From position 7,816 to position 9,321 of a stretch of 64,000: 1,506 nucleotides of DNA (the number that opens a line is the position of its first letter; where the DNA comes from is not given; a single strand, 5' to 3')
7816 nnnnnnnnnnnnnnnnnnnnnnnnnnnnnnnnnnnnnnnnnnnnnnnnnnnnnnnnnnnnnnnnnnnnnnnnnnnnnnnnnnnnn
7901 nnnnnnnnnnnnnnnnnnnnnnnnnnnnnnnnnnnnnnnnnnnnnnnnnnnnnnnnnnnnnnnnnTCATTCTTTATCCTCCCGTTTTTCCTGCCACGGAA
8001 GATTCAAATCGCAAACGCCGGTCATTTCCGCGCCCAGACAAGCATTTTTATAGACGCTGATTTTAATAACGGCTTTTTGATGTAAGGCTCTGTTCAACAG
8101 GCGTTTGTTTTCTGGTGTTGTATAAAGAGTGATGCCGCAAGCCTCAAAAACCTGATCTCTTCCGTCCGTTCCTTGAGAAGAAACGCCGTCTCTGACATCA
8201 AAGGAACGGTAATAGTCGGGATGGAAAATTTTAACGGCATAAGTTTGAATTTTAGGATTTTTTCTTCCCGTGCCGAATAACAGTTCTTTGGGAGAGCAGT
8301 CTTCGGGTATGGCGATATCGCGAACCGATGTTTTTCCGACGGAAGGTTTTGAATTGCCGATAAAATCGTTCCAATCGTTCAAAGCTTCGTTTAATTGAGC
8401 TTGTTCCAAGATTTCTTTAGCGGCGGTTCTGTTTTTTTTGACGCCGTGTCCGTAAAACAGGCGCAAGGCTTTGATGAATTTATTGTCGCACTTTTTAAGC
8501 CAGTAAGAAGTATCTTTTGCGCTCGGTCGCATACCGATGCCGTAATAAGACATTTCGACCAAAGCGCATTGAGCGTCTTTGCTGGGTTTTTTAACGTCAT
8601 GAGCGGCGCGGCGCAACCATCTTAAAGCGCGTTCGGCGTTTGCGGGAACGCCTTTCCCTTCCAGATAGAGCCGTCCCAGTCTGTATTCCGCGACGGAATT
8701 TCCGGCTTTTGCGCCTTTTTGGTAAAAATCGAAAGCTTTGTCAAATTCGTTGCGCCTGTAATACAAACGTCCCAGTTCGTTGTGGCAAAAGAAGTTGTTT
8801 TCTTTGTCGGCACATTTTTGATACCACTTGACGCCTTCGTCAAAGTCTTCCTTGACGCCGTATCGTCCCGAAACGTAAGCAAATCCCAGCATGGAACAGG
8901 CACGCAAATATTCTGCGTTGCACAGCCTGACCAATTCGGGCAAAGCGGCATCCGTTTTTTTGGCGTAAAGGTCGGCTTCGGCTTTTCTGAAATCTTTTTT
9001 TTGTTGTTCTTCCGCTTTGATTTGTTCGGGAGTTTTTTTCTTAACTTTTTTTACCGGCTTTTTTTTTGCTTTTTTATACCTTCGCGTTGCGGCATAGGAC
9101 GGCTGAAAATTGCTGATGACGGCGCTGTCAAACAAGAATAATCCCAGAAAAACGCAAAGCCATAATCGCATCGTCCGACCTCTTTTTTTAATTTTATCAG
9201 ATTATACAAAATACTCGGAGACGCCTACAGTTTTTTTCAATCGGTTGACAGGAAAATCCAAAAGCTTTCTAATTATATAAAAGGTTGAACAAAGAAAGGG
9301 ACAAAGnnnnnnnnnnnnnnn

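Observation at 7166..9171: Coupled pair: secreted Sel1-repeat protein plus Cys-rich secreted protein with a 28-residue polybasic tail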

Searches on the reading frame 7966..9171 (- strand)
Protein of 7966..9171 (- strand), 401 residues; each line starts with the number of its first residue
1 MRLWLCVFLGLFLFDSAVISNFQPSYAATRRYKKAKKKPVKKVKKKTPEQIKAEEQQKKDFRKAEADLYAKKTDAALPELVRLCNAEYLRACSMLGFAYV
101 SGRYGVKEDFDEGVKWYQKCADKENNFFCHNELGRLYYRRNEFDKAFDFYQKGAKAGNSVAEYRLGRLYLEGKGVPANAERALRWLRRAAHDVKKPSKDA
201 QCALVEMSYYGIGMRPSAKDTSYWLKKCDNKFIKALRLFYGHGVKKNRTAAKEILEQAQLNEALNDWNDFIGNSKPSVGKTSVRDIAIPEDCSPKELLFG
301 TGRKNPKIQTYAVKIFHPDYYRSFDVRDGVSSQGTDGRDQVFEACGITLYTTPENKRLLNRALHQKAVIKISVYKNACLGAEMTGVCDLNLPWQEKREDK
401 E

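Call 3: search_protein_families(library=pfam, proteins=[window:7966-9171:-], max_evalue=0.01)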
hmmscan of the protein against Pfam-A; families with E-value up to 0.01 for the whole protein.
window:7966-9171:- (401 aa): 3 families
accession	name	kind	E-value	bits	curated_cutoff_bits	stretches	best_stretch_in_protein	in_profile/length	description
PF08238.18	Sel1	-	1.2e-20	73.6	30.7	2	160-190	2-32/36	Sel1 repeat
PF13424.12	TPR_12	-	0.0021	18.7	30.1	0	112-153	28-71/77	Tetratricopeptide repeat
PF07719.23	TPR_2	-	0.0031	18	27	1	129-154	3-28/34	Tetratricopeptide repeat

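Call 4: search_protein_families(library=ncbifam, proteins=[window:7966-9171:-], max_evalue=0.01)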
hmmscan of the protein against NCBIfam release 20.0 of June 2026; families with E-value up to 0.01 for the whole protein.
window:7966-9171:- (401 aa): 3 families
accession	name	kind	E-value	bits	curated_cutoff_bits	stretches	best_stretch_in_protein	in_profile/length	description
NF033786.1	phenyl_MerG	equivalog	8.2e-08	32.5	350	1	148-204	54-107/217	phenylmercury resistance protein MerG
NF038194.1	AlgK_TPR_lipo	equivalog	1.6e-06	27.1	700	1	141-192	280-331/448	alginate biosynthesis TPR repeat lipoprotein AlgK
NF047621.1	FlgprotMotXVib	equivalog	0.00083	18.9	330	1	106-194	88-179/211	flagellar protein MotX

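Call 12: find_homologous_proteins(query=window:7966-9171:-)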
Query window:7966-9171:- (401 aa): 79 proteins with E <= 0.001 among 2613 candidates.
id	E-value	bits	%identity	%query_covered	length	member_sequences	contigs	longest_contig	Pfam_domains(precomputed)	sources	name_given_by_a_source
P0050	1.3e-269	912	99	100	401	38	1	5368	PF08238.19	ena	-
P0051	5.6e-233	791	84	100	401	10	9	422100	PF08238.19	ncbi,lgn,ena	-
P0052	7.5e-204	695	74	100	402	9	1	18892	PF08238.19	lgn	-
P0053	3.6e-171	588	66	100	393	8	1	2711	PF08238.19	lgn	-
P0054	3.4e-156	538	67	87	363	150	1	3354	PF08238.19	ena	-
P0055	3.5e-156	538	67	85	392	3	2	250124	PF13176.13,PF13432.13,PF08238.19,PF07719.24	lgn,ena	-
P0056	4.9e-156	538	61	99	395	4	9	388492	PF08238.19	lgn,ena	-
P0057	1.1e-149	517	66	85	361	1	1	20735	PF08238.19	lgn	-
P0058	4.1e-147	508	62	89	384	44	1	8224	PF13176.13,PF08238.19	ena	-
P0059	4.4e-147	508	63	89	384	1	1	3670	PF08238.19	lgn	-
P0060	5.1e-147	508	63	89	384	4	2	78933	PF00515.35,PF13432.13,PF08238.19,PF07719.24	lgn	-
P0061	5.4e-147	508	63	89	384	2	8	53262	PF08238.19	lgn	-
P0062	8.6e-146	504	61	90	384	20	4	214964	PF00515.35,PF13176.13,PF08238.19,PF07719.24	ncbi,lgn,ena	-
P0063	1.2e-145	504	61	90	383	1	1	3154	PF00515.35,PF13176.13,PF08238.19,PF07719.24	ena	-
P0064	1.1e-143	497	60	89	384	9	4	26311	PF13432.13,PF08238.19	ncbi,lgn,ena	-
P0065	1.7e-142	493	61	88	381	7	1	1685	PF08238.19,PF07719.24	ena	-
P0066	5.4e-141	488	59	89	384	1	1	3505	PF08238.19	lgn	-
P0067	4.5e-139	482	60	86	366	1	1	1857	PF08238.19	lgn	-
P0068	2.8e-138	479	59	88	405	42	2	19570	PF08238.19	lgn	-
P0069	5.0e-138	478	58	88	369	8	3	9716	PF08238.19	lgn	-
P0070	6.4e-138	478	57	92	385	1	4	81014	PF13176.13,PF13432.13,PF08238.19,PF07719.24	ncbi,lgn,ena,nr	ncbi:MAG: sel1 repeat family protein [Alphaproteobacteria bacterium]|nr:sel1 repeat family protein [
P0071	2.1e-136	473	60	87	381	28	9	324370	PF08238.19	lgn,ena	-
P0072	4.9e-136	472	58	87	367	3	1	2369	PF08238.19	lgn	-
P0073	1.1e-135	471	58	89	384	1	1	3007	PF13432.13,PF08238.19,PF07719.24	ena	-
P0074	1.2e-135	471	60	87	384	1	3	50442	PF08238.19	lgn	-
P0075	2.2e-135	470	56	98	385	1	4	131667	PF00515.35,PF13176.13,PF08238.19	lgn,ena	-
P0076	2.5e-135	470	60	88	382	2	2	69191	PF13432.13,PF13428.13,PF08238.19,PF07719.24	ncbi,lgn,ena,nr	ncbi:MAG: sel1 repeat family protein [Alphaproteobacteria bacterium]|nr:sel1 repeat family protein [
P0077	1.3e-134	467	59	89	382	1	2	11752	PF08238.19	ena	-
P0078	6.5e-134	465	57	92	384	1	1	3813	PF13424.13,PF13176.13,PF08238.19,PF07719.24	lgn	-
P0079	4.7e-133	462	57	89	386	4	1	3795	PF08238.19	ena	-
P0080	9.1e-133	461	54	99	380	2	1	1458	PF08238.19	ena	-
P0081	7.5e-132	458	57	93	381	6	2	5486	PF08238.19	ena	-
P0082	8.9e-132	458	58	88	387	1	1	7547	PF13424.13,PF13176.13,PF13432.13,PF08238.19,PF07719.24,PF20308.5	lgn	-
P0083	9.4e-132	458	59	87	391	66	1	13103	PF13176.13,PF08238.19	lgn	-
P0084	6.8e-131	455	55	87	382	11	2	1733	PF08238.19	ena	-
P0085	4.0e-129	449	58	89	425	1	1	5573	PF08238.19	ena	-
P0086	3.0e-128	446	59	90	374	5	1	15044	PF13432.13,PF08238.19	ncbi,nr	ncbi:MAG: sel1 repeat family protein [Alphaproteobacteria bacterium]|nr:sel1 repeat family protein [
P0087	1.2e-127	444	54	94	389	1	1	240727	PF08238.19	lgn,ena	-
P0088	2.7e-127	443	54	99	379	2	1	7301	PF13424.13,PF13432.13,PF08238.19,PF13174.13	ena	-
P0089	1.3e-126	441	54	94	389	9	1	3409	PF08238.19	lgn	-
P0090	4.4e-126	439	56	90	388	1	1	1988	PF00515.35,PF13424.13,PF13176.13,PF13432.13,PF08238.19,PF07719.24,PF13374.13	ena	-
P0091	1.2e-125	438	55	92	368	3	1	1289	PF13176.13,PF08238.19,PF07719.24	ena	-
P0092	1.0e-116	408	55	85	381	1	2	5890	PF08238.19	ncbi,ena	-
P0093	1.7e-22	98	37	25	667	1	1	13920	PF08238.19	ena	-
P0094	2.1e-17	81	35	20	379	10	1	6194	PF23310.2,PF08238.19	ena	-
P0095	5.7e-17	80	28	59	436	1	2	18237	PF23310.2,PF08238.19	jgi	jgi:TPR repeat protein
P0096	1.5e-15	75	26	47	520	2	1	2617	PF23310.2,PF08238.19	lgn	-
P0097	4.9e-15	73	37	19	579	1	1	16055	PF08238.19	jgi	jgi:TPR repeat protein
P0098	1.6e-13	68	38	29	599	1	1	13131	PF08238.19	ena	-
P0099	4.0e-13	67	28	40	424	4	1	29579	PF08238.19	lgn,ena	-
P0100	1.6e-12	65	35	21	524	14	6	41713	PF08238.19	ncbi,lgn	-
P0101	5.5e-12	63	33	32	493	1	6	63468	PF13432.13,PF08238.19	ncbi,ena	-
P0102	8.7e-12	63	24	42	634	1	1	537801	PF23310.2,PF08238.19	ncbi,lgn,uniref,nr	ncbi:Sel1 repeat-containing protein [Modicisalibacter ilicicola DSM 19980]|uniref:Sel1 repeat-contai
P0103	1.1e-11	62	35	28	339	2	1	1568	PF08238.19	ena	-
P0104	2.5e-11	61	30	37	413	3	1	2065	PF08238.19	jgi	jgi:TPR repeat protein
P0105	2.7e-11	61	26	46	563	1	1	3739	PF17820.8,PF00595.30,PF13180.13,PF08238.19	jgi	jgi:uncharacterized protein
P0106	2.9e-10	58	35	27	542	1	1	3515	PF08238.19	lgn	-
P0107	2.3e-9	55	28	40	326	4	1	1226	PF08238.19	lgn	-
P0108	2.5e-9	55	31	21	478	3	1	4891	PF08238.19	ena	-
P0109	3.8e-9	54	30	26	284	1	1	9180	PF08238.19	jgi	jgi:TPR repeat protein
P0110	6.0e-9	53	33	41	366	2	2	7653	PF08238.19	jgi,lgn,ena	-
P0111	6.2e-9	53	31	42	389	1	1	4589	PF08238.19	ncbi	ncbi:MAG TPA: hypothetical protein VF532_14040 [Candidatus Angelobacter sp.]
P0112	1.3e-8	52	28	29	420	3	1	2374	PF08238.19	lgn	-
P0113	3.4e-8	51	31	27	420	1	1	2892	PF08238.19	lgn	-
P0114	6.8e-8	50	32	21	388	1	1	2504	PF08238.19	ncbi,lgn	-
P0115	1.2e-7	49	31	39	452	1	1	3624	PF23310.2,PF08238.19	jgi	jgi:TPR repeat protein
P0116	1.5e-7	49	24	35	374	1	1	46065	PF08238.19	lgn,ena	-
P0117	5.8e-7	47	59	8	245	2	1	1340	PF08238.19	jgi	jgi:localization factor PodJL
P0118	9.0e-7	46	35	14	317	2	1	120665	PF13432.13,PF08238.19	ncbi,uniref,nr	ncbi:sel1 repeat family protein [Siculibacillus lacustris]|uniref:Sel1 repeat family protein n=1 Tax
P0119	2.7e-6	45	31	28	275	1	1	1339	PF08238.19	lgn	-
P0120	6.0e-6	44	29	25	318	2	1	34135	PF23310.2,PF08238.19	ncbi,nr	ncbi:MAG: sel1 repeat family protein [Siculibacillus sp.]|nr:sel1 repeat family protein [Siculibacil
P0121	6.3e-6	43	35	26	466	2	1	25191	PF00692.25,PF22769.2,PF08238.19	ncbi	-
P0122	8.8e-6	43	30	25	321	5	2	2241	PF23310.2,PF08238.19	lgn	-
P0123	2.0e-5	42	28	41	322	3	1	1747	PF23310.2,PF08238.19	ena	-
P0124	7.1e-5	40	29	30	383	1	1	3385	PF08238.19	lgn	-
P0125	7.8e-5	40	32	35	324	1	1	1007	PF08238.19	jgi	jgi:TPR repeat protein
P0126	4.4e-4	37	28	37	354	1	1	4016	PF08238.19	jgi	jgi:hypothetical protein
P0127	6.3e-4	37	26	50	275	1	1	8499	PF08238.19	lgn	-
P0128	9.0e-4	36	29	24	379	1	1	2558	PF01753.25,PF08238.19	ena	-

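Call 27: predict_structure(alignment_id=A2)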
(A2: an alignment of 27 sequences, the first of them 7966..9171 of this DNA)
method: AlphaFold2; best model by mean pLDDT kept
length: 401 residues; sequences in the alignment: 27
mean_pLDDT: 81.6   pTM: 0.74
mean pLDDT of the five models: 81.6, 79.5, 79.0, 78.6, 78.2
residues with pLDDT >= 90: 203; 70-90: 112; 50-70: 41; < 50: 45
segments of 3 or more residues with pLDDT < 50: 20-42, 293-306, 334-337, 399-401
pLDDT, mean of each block of 10 residues (from residue 1): 71 57 37 43 72 93 96 95 95 95 89 96 91 89 90 93 94 84 96 92 94 90 95 96 96 94 90 82 68 43 49 91 81 56 83 85 92 71 82 62 35
secondary structure, 60 per line:
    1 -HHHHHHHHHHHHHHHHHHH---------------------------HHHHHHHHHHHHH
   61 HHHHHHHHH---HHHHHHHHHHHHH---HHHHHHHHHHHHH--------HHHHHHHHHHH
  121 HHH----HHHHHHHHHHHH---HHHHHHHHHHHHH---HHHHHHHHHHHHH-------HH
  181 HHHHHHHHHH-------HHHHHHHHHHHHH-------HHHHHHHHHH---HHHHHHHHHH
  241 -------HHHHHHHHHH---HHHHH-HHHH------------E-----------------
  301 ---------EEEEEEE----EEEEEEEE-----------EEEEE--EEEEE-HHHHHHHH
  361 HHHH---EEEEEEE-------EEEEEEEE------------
elements in order: H2-20 H48-69 H73-85 H89-101 H110-123 H128-139 H143-155 H159-171 H179-190 H198-210 H218-227 H231-240 H248-257 H261-265 H267-270 E310-316 E321-328 E340-344 E347-351 H353-364 E368-374 E382-389

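Call 39: search_solved_structures(query=A2, max_evalue=0.001, show_alignments=1)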
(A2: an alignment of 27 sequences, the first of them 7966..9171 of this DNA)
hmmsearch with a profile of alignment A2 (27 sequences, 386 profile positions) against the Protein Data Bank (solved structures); distinct sequences matched with E-value up to 0.001: 48.
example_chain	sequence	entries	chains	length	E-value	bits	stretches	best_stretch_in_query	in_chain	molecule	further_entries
4bwr_A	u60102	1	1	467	4.2e-45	157.4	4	82-213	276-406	PROTEIN CORRESPONDING TO LOCUS C5321 FROM CFT073 E.COLI STRAIN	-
6ok3_A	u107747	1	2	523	2.2e-41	145.1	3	80-201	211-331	Sel1 repeat protein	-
8sxq_A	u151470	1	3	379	2.7e-34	121.8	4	79-177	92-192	SEL-1 repeat protein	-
9qhb_A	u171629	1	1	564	7.8e-30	107.1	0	117-154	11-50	Engineered tetratricopeptide repeat protein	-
6ork_A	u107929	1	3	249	3.1e-29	105.1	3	88-177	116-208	Sel1 repeat protein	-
6deh_A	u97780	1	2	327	1.2e-28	103.2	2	79-212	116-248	TPR repeat protein, protein-protein interaction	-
6onw_A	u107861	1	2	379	7.6e-28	100.6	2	123-199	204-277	Sel1 repeat protein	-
8ket_C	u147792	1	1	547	2.2e-24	89.2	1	128-201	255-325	Protein sel-1 homolog 1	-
9uav_C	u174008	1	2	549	3.3e-24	88.6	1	128-201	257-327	Protein sel-1 homolog 1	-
9og0_C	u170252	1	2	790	2.3e-23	85.8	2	128-201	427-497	Protein sel-1 homolog 1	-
8kes_D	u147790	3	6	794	6.2e-23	84.4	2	128-201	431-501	Protein sel-1 homolog 1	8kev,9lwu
1ouv_A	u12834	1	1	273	5e-21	78.1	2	59-181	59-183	conserved hypothetical secreted protein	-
8bu0_A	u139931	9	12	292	4.1e-20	75.1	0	117-154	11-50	Consensus tetratricopeptide repeat protein | Crystal structure of an 8-repeat consensus TPR superhelix with Zinc. | Monomer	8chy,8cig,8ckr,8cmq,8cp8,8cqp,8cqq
6ur7_A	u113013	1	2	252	4.1e-18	68.5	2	53-177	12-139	Sel1 repeat family protein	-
5b26_A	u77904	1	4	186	1.2e-17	67.1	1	129-201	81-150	Protein sel-1 homolog 1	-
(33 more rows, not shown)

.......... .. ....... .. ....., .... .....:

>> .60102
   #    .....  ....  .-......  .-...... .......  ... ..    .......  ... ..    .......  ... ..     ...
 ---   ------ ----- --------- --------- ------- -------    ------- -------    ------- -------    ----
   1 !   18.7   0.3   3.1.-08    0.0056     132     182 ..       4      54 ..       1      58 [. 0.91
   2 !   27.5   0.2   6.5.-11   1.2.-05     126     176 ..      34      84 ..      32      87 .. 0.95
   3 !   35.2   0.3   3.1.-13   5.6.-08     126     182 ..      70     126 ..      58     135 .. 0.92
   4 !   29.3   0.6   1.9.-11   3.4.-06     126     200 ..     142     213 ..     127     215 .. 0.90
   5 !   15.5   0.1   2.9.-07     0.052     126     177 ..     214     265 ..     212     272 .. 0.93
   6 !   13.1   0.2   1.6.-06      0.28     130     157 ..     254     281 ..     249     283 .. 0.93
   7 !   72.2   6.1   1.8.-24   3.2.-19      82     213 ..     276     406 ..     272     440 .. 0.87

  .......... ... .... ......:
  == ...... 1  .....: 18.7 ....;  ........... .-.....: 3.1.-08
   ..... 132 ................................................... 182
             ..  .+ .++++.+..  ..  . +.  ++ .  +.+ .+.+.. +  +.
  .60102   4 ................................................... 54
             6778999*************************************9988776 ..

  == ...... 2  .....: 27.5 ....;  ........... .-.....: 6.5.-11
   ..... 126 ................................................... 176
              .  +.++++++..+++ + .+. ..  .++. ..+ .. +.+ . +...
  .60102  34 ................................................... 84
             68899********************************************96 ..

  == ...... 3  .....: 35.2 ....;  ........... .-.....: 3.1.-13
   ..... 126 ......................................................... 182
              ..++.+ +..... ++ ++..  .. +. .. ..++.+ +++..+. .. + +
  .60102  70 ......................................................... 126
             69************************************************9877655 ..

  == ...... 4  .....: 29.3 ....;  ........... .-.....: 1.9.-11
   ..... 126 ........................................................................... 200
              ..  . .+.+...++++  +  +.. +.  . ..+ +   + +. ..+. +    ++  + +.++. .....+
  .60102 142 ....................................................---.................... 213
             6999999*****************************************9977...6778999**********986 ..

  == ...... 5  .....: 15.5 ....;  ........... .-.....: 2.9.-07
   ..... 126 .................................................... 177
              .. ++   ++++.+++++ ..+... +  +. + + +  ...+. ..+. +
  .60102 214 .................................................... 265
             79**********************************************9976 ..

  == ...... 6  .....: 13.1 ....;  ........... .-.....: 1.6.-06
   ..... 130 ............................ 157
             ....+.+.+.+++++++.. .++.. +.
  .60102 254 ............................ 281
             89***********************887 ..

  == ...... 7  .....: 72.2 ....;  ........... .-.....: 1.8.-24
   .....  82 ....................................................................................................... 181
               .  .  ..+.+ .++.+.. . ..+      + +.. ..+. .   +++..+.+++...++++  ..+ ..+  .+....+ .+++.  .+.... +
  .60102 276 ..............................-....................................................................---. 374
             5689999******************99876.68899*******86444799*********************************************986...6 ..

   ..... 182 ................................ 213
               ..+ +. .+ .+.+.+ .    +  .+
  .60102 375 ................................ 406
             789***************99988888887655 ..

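Call 55: find_encoding_contigs(protein=P0071, flank=4000, max_places=1)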
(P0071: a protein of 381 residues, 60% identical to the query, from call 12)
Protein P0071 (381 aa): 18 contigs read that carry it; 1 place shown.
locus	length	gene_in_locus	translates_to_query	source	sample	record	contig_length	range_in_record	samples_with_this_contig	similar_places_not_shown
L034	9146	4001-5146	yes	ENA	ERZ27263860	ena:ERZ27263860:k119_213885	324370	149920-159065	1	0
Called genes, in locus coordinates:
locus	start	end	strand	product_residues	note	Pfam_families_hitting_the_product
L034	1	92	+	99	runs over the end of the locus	-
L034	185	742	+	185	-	PF02677:QueH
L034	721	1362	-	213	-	PF05063:MT-A70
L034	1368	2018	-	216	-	PF09195:Endonuc-BglII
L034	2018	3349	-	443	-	PF02646:RmuC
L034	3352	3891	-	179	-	-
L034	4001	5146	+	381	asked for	PF08238:Sel1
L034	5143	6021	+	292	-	-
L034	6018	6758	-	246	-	PF00588:SpoU_methylase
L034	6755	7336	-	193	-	-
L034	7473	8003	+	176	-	PF03073:TspO_MBR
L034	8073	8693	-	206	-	-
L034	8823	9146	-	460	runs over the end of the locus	PF01406:tRNA-synt_1e, PF09334:tRNA-synt_1g (faint), PF00133:tRNA-synt_1 (faint), PF09190:DALR_2, PF23493:CysS_C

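Call 56: find_encoding_contigs(protein=P0087, flank=4000, max_places=1)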
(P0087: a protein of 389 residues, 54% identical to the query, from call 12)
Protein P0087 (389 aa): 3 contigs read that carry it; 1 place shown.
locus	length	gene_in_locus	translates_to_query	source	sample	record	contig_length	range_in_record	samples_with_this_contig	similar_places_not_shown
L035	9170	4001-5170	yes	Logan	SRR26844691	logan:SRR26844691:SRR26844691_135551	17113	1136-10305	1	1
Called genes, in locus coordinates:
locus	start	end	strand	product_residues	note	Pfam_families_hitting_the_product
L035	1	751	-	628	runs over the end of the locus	?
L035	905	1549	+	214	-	PF06414:Zeta_toxin, PF13671:AAA_33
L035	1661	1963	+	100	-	-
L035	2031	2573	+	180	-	PF02677:QueH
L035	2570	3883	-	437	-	PF02646:RmuC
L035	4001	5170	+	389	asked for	PF08238:Sel1 (weak)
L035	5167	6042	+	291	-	-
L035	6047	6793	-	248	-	PF00588:SpoU_methylase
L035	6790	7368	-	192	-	-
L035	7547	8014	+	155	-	PF03073:TspO_MBR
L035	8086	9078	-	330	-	PF20573:DUF6782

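Call 57: find_encoding_contigs(protein=P0055, flank=4000, max_places=1)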
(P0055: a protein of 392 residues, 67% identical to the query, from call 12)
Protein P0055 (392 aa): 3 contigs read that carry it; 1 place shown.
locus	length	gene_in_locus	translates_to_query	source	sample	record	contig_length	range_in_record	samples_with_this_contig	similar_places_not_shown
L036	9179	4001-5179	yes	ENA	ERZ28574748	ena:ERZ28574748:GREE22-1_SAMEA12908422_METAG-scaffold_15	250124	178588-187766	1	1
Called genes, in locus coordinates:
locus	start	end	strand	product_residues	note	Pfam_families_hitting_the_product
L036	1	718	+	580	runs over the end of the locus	-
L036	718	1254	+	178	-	PF02677:QueH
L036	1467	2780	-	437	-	PF02646:RmuC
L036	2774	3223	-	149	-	PF04074:DUF386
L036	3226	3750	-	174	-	-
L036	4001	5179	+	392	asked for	PF13432:TPR_16 (faint), PF07719:TPR_2 (weak), PF13176:TPR_7 (weak), PF08238:Sel1 (weak)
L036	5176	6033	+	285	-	-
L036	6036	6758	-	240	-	PF00588:SpoU_methylase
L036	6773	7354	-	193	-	-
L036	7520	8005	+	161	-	PF03073:TspO_MBR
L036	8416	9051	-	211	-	-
